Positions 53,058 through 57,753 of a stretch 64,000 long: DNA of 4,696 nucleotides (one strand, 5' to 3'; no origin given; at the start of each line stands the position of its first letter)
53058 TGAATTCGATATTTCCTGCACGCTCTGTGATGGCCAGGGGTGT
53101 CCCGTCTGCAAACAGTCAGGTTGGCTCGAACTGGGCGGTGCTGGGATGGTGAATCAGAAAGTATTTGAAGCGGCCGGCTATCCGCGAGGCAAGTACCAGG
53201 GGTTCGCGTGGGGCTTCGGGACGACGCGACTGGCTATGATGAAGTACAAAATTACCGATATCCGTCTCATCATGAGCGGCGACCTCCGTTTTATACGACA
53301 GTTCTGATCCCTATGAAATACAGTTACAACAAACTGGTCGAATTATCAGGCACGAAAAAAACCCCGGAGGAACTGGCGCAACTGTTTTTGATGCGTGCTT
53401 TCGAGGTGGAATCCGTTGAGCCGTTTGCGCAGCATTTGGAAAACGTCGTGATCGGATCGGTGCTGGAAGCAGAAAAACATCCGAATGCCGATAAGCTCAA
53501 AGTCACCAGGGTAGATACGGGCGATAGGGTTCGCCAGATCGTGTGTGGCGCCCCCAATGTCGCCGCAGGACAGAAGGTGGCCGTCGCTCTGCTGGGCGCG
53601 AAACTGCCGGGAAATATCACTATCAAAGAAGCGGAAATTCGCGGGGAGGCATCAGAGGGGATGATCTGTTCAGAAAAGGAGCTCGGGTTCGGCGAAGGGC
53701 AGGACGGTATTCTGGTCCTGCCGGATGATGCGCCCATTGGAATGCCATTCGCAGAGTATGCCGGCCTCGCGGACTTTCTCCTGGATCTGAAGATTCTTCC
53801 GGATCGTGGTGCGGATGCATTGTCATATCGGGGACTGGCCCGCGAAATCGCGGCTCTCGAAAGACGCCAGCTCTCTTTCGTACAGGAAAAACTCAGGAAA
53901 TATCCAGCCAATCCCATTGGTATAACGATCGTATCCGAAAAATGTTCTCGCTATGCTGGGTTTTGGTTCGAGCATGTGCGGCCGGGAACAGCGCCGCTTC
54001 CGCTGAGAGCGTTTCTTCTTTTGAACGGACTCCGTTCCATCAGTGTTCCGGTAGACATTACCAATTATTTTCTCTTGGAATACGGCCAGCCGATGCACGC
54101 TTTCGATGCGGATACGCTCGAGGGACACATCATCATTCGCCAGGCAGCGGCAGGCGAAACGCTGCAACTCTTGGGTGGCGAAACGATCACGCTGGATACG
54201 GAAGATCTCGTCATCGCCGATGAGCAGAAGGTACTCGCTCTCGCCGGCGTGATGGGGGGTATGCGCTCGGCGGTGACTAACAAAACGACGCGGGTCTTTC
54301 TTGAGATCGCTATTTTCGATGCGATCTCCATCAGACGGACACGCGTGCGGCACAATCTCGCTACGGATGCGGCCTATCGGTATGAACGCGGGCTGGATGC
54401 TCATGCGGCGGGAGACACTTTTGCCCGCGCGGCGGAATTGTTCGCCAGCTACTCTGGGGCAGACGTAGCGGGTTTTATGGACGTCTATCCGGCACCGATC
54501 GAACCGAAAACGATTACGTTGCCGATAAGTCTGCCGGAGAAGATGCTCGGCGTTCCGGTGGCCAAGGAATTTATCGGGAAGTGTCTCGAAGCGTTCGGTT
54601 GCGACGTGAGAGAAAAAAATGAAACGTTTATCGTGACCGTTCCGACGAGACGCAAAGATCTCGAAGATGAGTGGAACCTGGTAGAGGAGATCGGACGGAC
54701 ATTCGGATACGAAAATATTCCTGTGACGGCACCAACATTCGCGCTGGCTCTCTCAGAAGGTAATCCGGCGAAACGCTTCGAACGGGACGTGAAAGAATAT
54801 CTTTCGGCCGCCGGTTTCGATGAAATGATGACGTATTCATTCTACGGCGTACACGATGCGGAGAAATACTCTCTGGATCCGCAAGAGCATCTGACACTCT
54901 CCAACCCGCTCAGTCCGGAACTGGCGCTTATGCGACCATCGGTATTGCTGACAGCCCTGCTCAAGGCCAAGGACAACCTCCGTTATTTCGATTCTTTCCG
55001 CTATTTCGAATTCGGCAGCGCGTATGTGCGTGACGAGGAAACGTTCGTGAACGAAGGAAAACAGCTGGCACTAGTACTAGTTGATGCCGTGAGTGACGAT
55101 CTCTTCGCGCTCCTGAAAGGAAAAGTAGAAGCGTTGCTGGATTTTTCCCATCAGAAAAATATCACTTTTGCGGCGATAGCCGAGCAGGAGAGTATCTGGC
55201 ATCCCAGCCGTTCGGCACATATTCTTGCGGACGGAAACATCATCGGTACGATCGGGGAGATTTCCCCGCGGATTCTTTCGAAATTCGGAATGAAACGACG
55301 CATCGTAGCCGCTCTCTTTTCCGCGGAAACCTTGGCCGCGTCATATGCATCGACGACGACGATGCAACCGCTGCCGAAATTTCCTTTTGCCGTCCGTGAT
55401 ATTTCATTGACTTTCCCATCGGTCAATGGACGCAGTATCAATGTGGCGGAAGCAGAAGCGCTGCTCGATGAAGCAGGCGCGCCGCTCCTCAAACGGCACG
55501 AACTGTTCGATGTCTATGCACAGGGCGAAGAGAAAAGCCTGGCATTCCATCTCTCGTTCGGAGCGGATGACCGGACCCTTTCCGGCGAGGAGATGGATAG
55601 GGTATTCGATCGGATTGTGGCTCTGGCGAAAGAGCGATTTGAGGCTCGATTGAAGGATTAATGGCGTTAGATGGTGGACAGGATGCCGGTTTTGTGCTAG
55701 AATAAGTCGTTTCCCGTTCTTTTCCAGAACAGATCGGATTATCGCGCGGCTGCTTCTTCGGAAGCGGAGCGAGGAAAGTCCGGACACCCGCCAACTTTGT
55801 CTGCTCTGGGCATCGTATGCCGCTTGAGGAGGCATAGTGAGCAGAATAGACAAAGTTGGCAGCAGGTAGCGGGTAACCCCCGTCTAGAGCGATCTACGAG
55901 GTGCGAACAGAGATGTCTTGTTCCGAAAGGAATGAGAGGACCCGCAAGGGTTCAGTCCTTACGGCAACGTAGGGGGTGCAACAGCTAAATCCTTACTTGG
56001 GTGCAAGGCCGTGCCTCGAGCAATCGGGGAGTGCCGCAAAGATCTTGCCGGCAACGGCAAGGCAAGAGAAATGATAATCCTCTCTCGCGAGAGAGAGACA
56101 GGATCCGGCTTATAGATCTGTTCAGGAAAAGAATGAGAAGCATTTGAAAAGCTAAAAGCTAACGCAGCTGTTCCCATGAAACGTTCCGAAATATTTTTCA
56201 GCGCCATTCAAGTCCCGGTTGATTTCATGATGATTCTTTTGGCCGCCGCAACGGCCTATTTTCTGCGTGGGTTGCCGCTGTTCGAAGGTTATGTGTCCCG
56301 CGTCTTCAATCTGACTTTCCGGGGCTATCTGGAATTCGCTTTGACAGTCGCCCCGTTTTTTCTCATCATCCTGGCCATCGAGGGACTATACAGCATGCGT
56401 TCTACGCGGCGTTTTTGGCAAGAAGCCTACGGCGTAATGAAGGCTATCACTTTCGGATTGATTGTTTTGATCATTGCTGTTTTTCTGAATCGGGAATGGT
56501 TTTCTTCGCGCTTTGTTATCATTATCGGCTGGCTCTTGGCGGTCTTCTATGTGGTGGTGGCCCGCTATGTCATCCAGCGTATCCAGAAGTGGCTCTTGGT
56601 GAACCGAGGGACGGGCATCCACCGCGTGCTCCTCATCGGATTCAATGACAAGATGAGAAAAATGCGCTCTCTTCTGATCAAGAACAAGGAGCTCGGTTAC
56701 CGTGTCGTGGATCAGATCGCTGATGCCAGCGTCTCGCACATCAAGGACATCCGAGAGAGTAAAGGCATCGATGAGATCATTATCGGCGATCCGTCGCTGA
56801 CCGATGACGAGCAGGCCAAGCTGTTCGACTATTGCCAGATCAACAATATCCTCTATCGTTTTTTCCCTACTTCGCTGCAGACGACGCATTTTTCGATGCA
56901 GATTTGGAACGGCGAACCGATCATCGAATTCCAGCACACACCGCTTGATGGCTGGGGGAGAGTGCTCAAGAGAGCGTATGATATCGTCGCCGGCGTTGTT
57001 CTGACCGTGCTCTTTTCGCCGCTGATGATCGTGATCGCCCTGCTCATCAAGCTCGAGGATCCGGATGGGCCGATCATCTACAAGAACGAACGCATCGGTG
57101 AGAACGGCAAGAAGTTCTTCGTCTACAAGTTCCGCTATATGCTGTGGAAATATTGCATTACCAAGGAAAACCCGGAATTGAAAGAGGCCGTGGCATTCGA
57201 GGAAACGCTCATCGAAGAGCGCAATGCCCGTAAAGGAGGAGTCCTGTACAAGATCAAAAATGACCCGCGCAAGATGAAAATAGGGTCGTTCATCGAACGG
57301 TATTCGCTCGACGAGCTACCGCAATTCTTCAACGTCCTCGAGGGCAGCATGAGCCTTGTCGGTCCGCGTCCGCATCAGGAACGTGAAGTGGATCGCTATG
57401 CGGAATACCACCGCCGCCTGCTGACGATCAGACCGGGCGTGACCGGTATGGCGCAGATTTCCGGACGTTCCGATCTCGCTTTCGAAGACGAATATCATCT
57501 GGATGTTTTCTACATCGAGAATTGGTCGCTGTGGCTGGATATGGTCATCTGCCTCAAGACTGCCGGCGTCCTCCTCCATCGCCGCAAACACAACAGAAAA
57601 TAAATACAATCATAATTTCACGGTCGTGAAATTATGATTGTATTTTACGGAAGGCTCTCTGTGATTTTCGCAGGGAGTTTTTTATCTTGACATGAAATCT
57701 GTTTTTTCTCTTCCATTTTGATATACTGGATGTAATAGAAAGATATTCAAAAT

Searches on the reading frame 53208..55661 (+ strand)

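Call 26: search_protein_families(library=pfam, proteins=[window:53208-55661:+], max_evalue=0.00001)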
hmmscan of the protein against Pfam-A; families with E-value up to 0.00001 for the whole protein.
window:53208-55661:+ (817 aa): 5 families
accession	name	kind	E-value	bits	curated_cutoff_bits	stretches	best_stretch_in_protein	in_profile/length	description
PF03483.22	B3_4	-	2e-56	190.8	29.3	1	245-417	1-174/174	B3/4 domain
PF17759.6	tRNA_synthFbeta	-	8.2e-38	130.5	22.4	1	504-702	1-210/214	Phenylalanyl tRNA synthetase beta chain CLM domain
PF01588.26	tRNA_bind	-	4.8e-24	84.7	27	1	80-179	1-95/96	Putative tRNA binding domain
PF03147.19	FDX-ACB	-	4.9e-16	59.4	31.1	1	723-816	1-94/94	Ferredoxin-fold anticodon binding domain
PF03484.21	B5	-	6.4e-16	58.8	28.6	1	436-501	1-67/67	tRNA synthetase B5 domain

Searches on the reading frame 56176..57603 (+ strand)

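Call 26: search_protein_families(library=pfam, proteins=[window:56176-57603:+], max_evalue=0.00001)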
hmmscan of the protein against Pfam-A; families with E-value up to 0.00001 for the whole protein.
window:56176-57603:+ (475 aa): 2 families
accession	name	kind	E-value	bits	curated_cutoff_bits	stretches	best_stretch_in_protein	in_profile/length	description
PF02397.22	Bac_transf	-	8.5e-59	198.5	27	1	265-467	1-178/179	Bacterial sugar transferase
PF13727.12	CoA_binding_3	-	5.4e-07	30.2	25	1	68-184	2-112/175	CoA-binding domain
